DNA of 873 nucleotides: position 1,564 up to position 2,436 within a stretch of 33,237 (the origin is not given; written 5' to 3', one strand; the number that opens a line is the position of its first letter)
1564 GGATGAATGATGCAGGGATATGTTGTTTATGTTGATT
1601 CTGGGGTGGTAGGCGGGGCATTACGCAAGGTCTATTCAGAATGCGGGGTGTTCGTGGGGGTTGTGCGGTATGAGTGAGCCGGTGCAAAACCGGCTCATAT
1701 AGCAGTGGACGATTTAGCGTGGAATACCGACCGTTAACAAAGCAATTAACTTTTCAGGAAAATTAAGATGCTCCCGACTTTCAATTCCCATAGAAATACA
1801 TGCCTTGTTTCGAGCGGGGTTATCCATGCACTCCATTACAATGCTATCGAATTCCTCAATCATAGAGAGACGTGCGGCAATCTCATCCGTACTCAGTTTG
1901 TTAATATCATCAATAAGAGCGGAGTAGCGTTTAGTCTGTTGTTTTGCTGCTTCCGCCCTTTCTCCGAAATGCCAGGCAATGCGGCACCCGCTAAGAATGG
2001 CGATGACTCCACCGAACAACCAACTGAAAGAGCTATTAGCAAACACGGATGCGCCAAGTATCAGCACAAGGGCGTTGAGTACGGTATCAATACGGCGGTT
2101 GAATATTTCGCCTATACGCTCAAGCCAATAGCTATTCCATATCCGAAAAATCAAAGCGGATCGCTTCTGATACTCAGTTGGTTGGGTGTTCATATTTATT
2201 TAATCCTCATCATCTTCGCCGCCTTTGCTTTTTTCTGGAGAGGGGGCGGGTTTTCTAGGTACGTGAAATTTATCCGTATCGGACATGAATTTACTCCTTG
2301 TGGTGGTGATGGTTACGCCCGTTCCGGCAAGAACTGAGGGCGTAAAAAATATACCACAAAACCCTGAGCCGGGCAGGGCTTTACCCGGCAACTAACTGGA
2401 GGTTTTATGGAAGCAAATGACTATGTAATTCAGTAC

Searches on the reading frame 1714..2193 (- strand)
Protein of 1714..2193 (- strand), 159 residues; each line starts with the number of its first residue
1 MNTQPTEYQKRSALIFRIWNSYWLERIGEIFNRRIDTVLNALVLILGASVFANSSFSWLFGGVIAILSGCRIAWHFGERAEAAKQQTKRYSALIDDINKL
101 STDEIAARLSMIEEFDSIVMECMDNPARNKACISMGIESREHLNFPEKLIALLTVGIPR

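Call 13: search_protein_families(library=pfam, proteins=[window:1714-2193:-], max_evalue=1)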
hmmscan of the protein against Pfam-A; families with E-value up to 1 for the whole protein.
window:1714-2193:- (159 aa): 2 families
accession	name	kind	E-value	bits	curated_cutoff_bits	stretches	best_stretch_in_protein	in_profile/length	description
PF03899.21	ATP-synt_I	-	0.0034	18.2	25.1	1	41-89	10-63/99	ATP synthase I chain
PF07219.19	HemY_N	-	0.071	13.7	31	1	32-88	9-64/107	HemY protein N-terminus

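Call 14: search_protein_families(library=padloc, proteins=[window:1714-2193:-], max_evalue=1)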
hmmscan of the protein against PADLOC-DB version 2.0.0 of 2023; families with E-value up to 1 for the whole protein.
window:1714-2193:- (159 aa): 2 families
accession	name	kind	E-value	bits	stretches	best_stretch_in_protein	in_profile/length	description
PDLC03819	RTasSLATT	-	0.012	13.4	1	53-125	59-125/176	DRT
PDLC03841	LeoBC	-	0.059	10.5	1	37-133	456-560/601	-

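Call 15: search_protein_families(library=phrogs, proteins=[window:1714-2193:-], max_evalue=0.1)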
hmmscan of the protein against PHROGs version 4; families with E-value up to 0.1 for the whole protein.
window:1714-2193:- (159 aa): 6 families
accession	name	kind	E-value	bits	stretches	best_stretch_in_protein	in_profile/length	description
phrog_6315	-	unknown function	5.3e-47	160.5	1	9-159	2-152/152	-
phrog_11791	-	unknown function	2.4e-06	28.2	1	12-142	11-151/173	-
phrog_23697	-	unknown function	1.1e-05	26.5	1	83-155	2-74/91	-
phrog_16183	-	unknown function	0.016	16.4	1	42-102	13-73/120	-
phrog_8787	-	unknown function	0.019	16.2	1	43-72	34-63/75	-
phrog_5142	-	unknown function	0.059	14.9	0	21-43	34-56/75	-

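Call 17: search_dna_similar(query=window:1714-2193:-, collection=phages, mode=protein, max_rows=30)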
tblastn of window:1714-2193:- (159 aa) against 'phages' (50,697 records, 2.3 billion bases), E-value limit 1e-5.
Records with a match: 4; places in all: 4; records where one place covers at least 80% of the query: 4.
Best place of each record, by identity: <60% 4.
By first word of the organism name: Yersinia 2; Providencia 1; Felsduovirus 1.
By host as written in the record: Yersinia enterocolitica 2; Providencia stuartii 1; Salmonella typhimurium LT2 1.
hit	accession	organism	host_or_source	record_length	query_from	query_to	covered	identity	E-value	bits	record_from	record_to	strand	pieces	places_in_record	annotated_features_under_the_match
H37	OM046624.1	Yersinia phage vB_YenM_42.18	Yersinia enterocolitica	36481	1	158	99%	59.5%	2e-58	201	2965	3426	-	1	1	hypothetical protein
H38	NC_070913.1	Yersinia phage vB_YenM_42.18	Yersinia enterocolitica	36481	1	158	99%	59.5%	2e-58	201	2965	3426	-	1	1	hypothetical protein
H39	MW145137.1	Providencia phage PSTNGR2lys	Providencia stuartii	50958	11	153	90%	29.0%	8e-10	62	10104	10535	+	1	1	hypothetical protein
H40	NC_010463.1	Felsduovirus Fels2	Salmonella typhimurium LT2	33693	10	159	94%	27.3%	2e-14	75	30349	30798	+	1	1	hypothetical protein (x2)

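Call 18: get_annotated_region(hit=H40, flank=3000)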
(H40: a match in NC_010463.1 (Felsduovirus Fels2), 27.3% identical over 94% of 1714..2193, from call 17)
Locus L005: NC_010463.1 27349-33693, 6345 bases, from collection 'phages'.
description: Enterobacteria phage Fels-2, complete genome.
organism: Felsduovirus Fels2 (NCBI taxid 194701)
taxonomy: Viruses; Duplodnaviria; Heunggongvirae; Uroviricota; Caudoviricetes; Peduoviridae; Felsduovirus
host: Salmonella typhimurium LT2; source: -; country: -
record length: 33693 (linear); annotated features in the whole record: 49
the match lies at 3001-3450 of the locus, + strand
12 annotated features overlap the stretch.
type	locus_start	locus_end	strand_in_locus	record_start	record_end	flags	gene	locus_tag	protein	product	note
CDS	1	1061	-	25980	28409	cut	-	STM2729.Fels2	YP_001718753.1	P2 gpA-like protein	DNA replication; Sequence similarity to: NP_958093.1| gp36 [Enterobacteria phage PsP3] & NP_052289.1| A protein ...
CDS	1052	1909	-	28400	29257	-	-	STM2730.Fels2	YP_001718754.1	DNA adenine methylase-like protein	Sequence similarity to: YP_001457654.1| retron EC67 DNA adenine methylase [Escherichia coli HS]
CDS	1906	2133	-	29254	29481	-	-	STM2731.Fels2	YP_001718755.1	DksA-like zinc finger domain containing protein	putative C4-type zinc finger domain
CDS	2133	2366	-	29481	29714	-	-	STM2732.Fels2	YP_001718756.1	hypothetical protein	Sequence similarity to: NP_958090.1| gp33 [Enterobacteria phage PsP3] & NP_052284.1| Orf79 [Enterobacteria phage 186]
CDS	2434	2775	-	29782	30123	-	-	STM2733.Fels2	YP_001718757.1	hypothetical protein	Sequence similarity to: YP_001457651.1hypothetical protein EcHS_A0914 [Escherichia coli HS]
CDS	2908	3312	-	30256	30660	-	-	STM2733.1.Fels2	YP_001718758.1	hypothetical protein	-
CDS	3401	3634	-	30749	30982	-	-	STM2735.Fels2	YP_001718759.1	hypothetical protein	Sequence similarity to: NP_052282.1| Fil [Enterobacteria phage 186] & NP_958089.1| gp32 [Enterobacteria phage PsP3]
CDS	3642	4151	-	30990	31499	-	-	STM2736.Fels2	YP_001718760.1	bacteriophage regulatory protein CII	Sequence similarity to: NP_052281.1| CII [Enterobacteria phage 186] & NP_958088.1| gp31 [Enterobacteria phage PsP3]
CDS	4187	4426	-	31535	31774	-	-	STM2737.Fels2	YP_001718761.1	bacteriophage regulatory protein Ap1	appears to assist derepression during prophage induction; Sequence similarity to: NP_052280.1| Apl [Enterobacteria ...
CDS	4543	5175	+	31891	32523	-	-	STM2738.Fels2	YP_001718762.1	P2 CI-like protein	Sequence similarity to: NP_052279.1| CI repressor [Enterobacteria phage 186] & NP_958086.1| CI [Enterobacteria phage ...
CDS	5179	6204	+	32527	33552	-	int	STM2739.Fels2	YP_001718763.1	site-specific integrase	Int; binds dsDNA; cleaves and religates DNA through a covalent phosphotyrosine intermediate; bacteriophage P2 Int ...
misc_feature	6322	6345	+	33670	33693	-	-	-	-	-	Part of prophage attP (integration site): join to 1..23 to reestablish native attP site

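Call 19: find_homologous_proteins(query=window:1714-2193:-)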
Query window:1714-2193:- (159 aa): 26 proteins with E <= 0.001 among 428 candidates.
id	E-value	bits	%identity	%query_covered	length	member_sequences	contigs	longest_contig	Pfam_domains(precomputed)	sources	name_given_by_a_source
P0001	1.5e-97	342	97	100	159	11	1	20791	-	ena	-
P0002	1.8e-82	293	81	100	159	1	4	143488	-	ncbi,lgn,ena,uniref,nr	ncbi:hypothetical protein PVO54_001731 [Enterobacter hormaechei]|uniref:hypothetical protein n=1 Tax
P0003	6.5e-82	291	82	100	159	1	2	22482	-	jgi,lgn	jgi:hypothetical protein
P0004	2.1e-76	273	77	100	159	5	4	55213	-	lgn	-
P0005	3.5e-75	269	75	100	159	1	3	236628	-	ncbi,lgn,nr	ncbi:hypothetical protein D7C21_14940 [Salmonella enterica]|nr:hypothetical protein [Salmonella ente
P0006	5.6e-73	262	75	100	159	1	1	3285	-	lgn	-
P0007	1.4e-71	257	72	100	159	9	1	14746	-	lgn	-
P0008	1.5e-71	257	72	100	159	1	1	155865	-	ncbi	ncbi:TPA: hypothetical protein ACYR8L_003435 [Citrobacter freundii]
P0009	3.1e-71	256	71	100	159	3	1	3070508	-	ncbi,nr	ncbi:hypothetical protein ACO03_11740 [Pantoea ananatis]|nr:hypothetical protein ACO03_11740 [Pantoe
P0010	7.5e-71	255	74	100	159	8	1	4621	-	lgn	-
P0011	8.8e-70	252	70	100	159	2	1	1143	-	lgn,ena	-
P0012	1.2e-69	251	69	100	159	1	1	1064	-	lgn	-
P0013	3.0e-69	250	75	100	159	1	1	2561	-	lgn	-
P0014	1.5e-68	248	71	100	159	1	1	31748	-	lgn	-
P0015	1.7e-66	241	70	100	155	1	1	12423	-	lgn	-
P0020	2.2e-56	208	58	100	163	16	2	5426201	-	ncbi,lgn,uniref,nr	ncbi:hypothetical protein HIU27_RS10930 [Escherichia coli]|uniref:hypothetical protein n=1 Tax=Esche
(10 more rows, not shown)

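Call 21: find_encoding_contigs(protein=P0002, flank=4000, max_places=3)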
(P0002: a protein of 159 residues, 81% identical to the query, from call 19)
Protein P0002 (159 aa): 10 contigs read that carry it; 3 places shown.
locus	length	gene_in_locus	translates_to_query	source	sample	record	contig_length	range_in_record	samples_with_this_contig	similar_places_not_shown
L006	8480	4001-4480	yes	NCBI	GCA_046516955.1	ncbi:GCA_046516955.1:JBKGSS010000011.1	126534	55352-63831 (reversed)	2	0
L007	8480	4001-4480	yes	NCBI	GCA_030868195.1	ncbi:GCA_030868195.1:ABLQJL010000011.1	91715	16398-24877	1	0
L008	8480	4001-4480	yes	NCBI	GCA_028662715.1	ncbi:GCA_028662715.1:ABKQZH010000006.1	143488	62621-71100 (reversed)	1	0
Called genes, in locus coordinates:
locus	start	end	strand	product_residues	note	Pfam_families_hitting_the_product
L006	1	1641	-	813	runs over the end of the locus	PF05840:Phage_GPA, PF23343:REP_ORF2-G2P (weak)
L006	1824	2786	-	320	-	PF02086:MethyltransfD12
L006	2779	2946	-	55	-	-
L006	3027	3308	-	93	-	-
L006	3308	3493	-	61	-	-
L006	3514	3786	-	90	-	PF10743:Phage_Cox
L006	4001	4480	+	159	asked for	-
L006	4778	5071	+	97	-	PF12844:HTH_19 (weak), PF01381:HTH_3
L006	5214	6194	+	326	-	PF24624:Int_N, PF00589:Phage_integrase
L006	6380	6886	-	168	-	PF13801:Metal_resist (faint), PF07813:LTXXQ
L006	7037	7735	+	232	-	PF00072:Response_reg, PF00486:Trans_reg_C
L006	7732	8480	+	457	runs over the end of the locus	PF16527:CpxA_peri, PF00672:HAMP, PF00512:HisKA, PF13581:HATPase_c_2 (weak), PF02518:HATPase_c, PF13589:HATPase_c_3 (weak)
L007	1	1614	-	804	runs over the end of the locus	PF05840:Phage_GPA, PF23343:REP_ORF2-G2P (weak)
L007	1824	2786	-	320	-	PF02086:MethyltransfD12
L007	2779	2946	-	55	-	-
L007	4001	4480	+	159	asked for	-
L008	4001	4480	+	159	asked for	-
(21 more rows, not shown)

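Call 22: find_encoding_contigs(protein=P0005, flank=4000, max_places=3)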
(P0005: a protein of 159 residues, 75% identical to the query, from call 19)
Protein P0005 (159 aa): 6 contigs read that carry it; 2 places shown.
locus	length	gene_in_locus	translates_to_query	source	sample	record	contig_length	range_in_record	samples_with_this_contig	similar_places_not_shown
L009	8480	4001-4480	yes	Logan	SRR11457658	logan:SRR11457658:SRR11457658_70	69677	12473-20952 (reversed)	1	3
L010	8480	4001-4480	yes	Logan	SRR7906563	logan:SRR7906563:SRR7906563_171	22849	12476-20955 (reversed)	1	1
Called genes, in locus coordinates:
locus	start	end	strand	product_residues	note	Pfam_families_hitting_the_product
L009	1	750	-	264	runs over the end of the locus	-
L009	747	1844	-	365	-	PF00145:DNA_methylase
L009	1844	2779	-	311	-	PF02086:MethyltransfD12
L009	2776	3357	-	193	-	PF16473:Rv2179c-like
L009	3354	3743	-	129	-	-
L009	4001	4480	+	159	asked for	-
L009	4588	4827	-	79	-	-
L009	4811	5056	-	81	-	-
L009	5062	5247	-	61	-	PF15958:DUF4761 (weak)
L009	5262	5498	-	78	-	-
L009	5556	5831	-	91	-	PF10743:Phage_Cox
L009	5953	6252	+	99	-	PF01381:HTH_3 (weak)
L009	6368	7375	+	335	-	PF24624:Int_N, PF00589:Phage_integrase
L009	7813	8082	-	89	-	PF05932:CesT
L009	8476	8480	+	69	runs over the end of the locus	-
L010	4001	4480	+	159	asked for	-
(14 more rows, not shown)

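Call 23: find_encoding_contigs(protein=P0020, flank=4000, max_places=3)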
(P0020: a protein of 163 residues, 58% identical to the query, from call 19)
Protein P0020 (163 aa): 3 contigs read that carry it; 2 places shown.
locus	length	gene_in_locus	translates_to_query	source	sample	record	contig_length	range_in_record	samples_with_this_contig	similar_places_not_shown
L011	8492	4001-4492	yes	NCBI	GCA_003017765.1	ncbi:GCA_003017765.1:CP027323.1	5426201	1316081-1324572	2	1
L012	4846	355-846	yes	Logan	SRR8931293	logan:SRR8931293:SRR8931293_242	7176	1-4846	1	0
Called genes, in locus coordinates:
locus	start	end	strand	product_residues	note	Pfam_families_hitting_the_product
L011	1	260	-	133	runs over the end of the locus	-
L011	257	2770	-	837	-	PF05840:Phage_GPA, PF23343:REP_ORF2-G2P (weak)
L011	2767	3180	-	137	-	-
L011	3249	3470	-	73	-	PF25738:Derepression (weak)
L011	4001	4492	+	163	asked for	-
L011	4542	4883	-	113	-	PF14359:DUF4406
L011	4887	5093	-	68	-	-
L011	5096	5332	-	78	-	-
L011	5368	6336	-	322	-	PF02086:MethyltransfD12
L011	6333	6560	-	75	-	PF24732:ParE_like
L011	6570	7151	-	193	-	PF16473:Rv2179c-like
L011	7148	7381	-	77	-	-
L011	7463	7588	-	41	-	-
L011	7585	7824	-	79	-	PF15946:DUF4754 (weak)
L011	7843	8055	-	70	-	-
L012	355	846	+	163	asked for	-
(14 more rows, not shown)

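Call 57: find_related_loci(query=A5, collection=genome_contigs, flank=2500)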
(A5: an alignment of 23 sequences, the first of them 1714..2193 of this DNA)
Query A5 (159 aa) in genome_contigs; peptide patterns used: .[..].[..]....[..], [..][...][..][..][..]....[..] (x = any residue, [..] = any of these).
26 stretches matched a pattern; 4 encode a relative of the query (tblastn E <= 1e-3); 4 distinct loci.
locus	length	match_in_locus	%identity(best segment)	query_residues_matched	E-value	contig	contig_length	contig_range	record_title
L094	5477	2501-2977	74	1-159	1e-78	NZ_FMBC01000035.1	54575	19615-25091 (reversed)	Kosakonia oryziphila strain REICA_142, whole genome shotgun sequence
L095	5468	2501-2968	52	1-158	2e-54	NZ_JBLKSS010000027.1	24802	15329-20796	MAG: Sodalis sp. (in: enterobacteria) isolate Tcar Contig_22, whole genome shotgun sequence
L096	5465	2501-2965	55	1-159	3e-54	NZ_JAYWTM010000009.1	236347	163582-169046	Brenneria populi strain D9-5 contig9, whole genome shotgun sequence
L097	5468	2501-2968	53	1-159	1e-52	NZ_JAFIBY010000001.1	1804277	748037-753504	Serratia sp. PL17 Ga0418748_01, whole genome shotgun sequence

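Call 58: find_related_loci(query=A5, collection=viral_contigs, flank=2500)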
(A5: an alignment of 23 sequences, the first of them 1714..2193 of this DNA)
Query A5 (159 aa) in viral_contigs; peptide patterns used: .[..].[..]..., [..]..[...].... (x = any residue, [..] = any of these).
59 stretches matched a pattern; 35 encode a relative of the query (tblastn E <= 1e-3); 35 distinct loci.
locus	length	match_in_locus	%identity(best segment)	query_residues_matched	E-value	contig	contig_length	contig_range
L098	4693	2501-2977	100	1-159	6e-107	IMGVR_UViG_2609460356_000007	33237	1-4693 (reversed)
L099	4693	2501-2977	97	1-159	3e-104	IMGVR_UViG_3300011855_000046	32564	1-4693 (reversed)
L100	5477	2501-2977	71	1-159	3e-79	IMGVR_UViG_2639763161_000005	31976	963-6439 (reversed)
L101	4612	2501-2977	74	1-159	1e-77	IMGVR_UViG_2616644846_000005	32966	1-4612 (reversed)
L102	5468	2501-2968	67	4-159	8e-72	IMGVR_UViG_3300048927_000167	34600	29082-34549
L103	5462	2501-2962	59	1-158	2e-62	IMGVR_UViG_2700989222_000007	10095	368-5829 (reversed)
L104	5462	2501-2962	59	1-158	2e-62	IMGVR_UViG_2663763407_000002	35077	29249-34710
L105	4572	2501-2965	58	1-159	2e-61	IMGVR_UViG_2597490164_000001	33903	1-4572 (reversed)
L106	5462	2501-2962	58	1-158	2e-61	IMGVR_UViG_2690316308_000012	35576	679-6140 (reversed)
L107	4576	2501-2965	58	1-159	8e-61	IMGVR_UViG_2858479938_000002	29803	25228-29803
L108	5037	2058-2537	58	1-158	3e-60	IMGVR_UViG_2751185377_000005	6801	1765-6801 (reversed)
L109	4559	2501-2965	56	1-159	7e-59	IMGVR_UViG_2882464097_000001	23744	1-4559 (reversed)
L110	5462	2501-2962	60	1-158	9e-54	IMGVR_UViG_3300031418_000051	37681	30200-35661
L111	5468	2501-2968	53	1-159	7e-52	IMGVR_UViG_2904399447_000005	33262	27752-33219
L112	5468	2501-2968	53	1-159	7e-52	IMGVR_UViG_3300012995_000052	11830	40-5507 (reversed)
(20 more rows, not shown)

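Call 61: predict_structure(alignment_id=A5)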
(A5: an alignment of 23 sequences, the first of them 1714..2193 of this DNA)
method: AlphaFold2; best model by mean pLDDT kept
length: 159 residues; sequences in the alignment: 23
mean_pLDDT: 85.7   pTM: 0.79
mean pLDDT of the five models: 85.7, 82.8, 82.4, 81.8, 80.4
residues with pLDDT >= 90: 86; 70-90: 53; 50-70: 19; < 50: 1
segments of 3 or more residues with pLDDT < 50: none
pLDDT, mean of each block of 10 residues (from residue 1): 71 94 95 88 75 59 72 87 94 94 93 88 93 91 92 85
secondary structure, 60 per line:
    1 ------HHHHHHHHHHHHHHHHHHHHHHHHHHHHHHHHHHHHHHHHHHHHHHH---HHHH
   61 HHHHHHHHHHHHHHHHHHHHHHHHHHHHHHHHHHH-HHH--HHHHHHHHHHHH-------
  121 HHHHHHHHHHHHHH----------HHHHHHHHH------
elements in order: H7-53 H57-95 H102-113 H121-134 H145-153

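Call 63: search_protein_representatives(alignment_id=A5)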
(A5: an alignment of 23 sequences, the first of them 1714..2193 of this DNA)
Query: 23 sequences, 159 profile positions. Proteins with E-value up to 0.001 (for the whole library): 193; up to 1e-10: 98; up to 1e-30: 8. The best 150 are listed.
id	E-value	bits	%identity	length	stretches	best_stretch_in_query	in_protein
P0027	1.7e-69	248.7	-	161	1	1-158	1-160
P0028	3.8e-65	234.6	-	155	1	1-159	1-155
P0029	8.0e-54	197.8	-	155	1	1-159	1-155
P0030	5.7e-40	152.8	-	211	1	35-146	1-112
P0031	1.5e-36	141.6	-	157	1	9-159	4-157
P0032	1.3e-35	138.6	-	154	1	1-158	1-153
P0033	2.5e-32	127.9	-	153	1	14-159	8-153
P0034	1.1e-31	125.9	-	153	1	14-159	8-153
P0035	3.5e-27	111.2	-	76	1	1-80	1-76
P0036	9.3e-26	106.6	-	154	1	8-158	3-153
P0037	2.0e-24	102.2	-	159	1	10-156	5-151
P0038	9.0e-24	100.1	-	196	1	11-153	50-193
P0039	3.9e-23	98.0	-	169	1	12-158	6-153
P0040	4.0e-23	98.0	-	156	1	7-149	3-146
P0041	5.1e-23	97.7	-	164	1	12-158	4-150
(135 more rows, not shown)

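Call 68: fold_search(model_id=the predicted structure, library=viral)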
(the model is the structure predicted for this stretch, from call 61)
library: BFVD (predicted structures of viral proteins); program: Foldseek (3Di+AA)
matches with E <= 10: 267; with E <= 0.001: 0
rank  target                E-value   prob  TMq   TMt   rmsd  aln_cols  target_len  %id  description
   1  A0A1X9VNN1            2.7e-02  1.00  0.59  0.37   5.5       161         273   14  Uncharacterized protein [Mimivirus AB-566-O17]
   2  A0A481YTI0            4.2e-02  0.99  0.45  0.27   8.8       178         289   13  SMODS and SLOG-associating 2TM effector domain-containing protein [Marseillevirus LCMAC102]
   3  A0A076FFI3            4.4e-02  1.00  0.54  0.39   7.6       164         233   15  SLATT domain-containing protein [Aureococcus anophagefferens virus]
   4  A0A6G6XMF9            6.5e-02  1.00  0.55  0.45   7.0       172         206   16  (no name in the UniProt tables at hand)
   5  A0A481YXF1            6.9e-02  1.00  0.55  0.35   7.0       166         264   11  SMODS and SLOG-associating 2TM effector domain-containing protein [Marseillevirus LCMAC201]
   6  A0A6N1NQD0            7.2e-02  1.00  0.57  0.36   7.7       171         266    8  Uncharacterized protein [Tupanvirus deep ocean]
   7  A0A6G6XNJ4            8.0e-02  0.98  0.49  0.35  12.7       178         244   13  (no name in the UniProt tables at hand)
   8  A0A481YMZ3            9.3e-02  0.97  0.37  0.31   8.0       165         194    8  Uncharacterized protein [Pithovirus LCDPAC01]
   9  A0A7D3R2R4            9.8e-02  1.00  0.57  0.37   7.2       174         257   14  SMODS and SLOG-associating 2TM effector domain-containing protein [Fadolivirus FV1/VV64]
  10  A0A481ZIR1            1.1e-01  1.00  0.57  0.49   9.7       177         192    8  SLATT domain-containing protein [Pithovirus LCPAC406]
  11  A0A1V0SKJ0            1.1e-01  0.96  0.43  0.27  11.2       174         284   13  SMODS and SLOG-associating 2TM effector domain-containing protein [Klosneuvirus KNV1]
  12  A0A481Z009            1.4e-01  0.89  0.34  0.23   8.7       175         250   12  Uncharacterized protein [Mimivirus LCMiAC01]
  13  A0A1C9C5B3            1.5e-01  0.87  0.39  0.33  10.8       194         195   12  SMODS and SLOG-associating 2TM effector domain-containing protein [Heterosigma akashiwo virus 01]
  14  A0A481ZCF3            2.0e-01  1.00  0.55  0.37   4.2       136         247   12  Uncharacterized protein [Pithovirus LCPAC304]
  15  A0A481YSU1            2.4e-01  0.93  0.42  0.21   8.1       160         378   12  Transmembrane protein [Marseillevirus LCMAC101]
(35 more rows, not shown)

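Call 70: search_protein_families(library=pfam, alignment_id=A6, max_evalue=1)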
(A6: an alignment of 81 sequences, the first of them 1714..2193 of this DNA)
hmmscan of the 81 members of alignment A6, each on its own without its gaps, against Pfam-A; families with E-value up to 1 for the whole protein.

A. member 1, window:1714-2193:- (159 aa): 2 families
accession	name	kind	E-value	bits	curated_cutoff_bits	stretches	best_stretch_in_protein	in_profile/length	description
PF03899.21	ATP-synt_I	-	0.0034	18.2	25.1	1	41-89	10-63/99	ATP synthase I chain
PF07219.19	HemY_N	-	0.071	13.7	31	1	32-88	9-64/107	HemY protein N-terminus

B. families by the number of members that match (of 81 scanned): 54 families (the first 25 are shown)
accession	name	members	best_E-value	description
PF03899.21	ATP-synt_I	4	0.0006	ATP synthase I chain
PF06699.16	PIG-F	3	0.0022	GPI biosynthesis protein family Pig-F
PF13493.11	DUF4118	2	0.011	Domain of unknown function (DUF4118)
PF07219.19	HemY_N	2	0.012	HemY protein N-terminus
PF06127.16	Mpo1-like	2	0.02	2-hydroxy-palmitic acid dioxygenase Mpo1-like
PF18142.6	SLATT_fungal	2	0.077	SMODS and SLOG-associating 2TM effector domain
PF16581.11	HIGH_NTase1_ass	1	0.0051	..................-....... C-terminal region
PF02283.22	CobU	1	0.0063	Cobinamide kinase / cobinamide phosphate guanyltransferase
PF12645.13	HTH_16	1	0.0066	Helix-turn-helix domain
PF04780.17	DUF629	1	0.0081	Protein of unknown function (DUF629)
PF24355.1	DUF7514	1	0.011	Domain of unknown function (DUF7514)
PF20153.4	DUF6535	1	0.012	Family of unknown function (DUF6535)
PF19346.4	DUF5924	1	0.013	Family of unknown function (DUF5924)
PF12198.13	Tuberculin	1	0.017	Tuberculin-active protein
PF22146.1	LicP_NPro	1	0.02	LicP N-terminal prodomain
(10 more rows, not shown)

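Call 71: search_solved_structures(query=A6, max_evalue=1)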
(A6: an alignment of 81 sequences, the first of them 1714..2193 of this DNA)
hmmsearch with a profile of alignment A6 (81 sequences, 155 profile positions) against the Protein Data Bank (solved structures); distinct sequences matched with E-value up to 1: 4.
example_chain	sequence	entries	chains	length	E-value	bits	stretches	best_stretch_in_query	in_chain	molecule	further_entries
6xr2_A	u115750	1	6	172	0.14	15.1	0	113-143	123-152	dTor_3x57R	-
4h33_A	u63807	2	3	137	0.17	14.9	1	45-100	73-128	Lmo2059 protein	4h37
3aqp_A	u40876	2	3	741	0.18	14.7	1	24-81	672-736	Probable SecDF protein-export membrane protein | Protein translocase subunit SecDF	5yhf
8hfr_xI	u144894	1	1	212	0.38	13.7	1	85-153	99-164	Shuttling pre-60S factor ECM1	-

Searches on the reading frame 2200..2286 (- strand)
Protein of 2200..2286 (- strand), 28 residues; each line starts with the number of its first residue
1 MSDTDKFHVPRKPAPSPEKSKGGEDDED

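Call 13: search_protein_families(library=pfam, proteins=[window:2200-2286:-], max_evalue=1)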
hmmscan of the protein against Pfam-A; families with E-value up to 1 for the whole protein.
window:2200-2286:- (28 aa): 0 families

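Call 14: search_protein_families(library=padloc, proteins=[window:2200-2286:-], max_evalue=1)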
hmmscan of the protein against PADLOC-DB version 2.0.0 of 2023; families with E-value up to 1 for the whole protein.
window:2200-2286:- (28 aa): 0 families

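Call 15: search_protein_families(library=phrogs, proteins=[window:2200-2286:-], max_evalue=0.1)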
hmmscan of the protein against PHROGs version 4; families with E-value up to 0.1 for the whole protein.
window:2200-2286:- (28 aa): 0 families

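Call 85: search_protein_families(library=padloc, proteins=[window:2203-2286:-], max_evalue=1)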
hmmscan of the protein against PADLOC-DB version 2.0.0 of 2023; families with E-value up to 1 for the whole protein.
seq(28 aa): 0 families
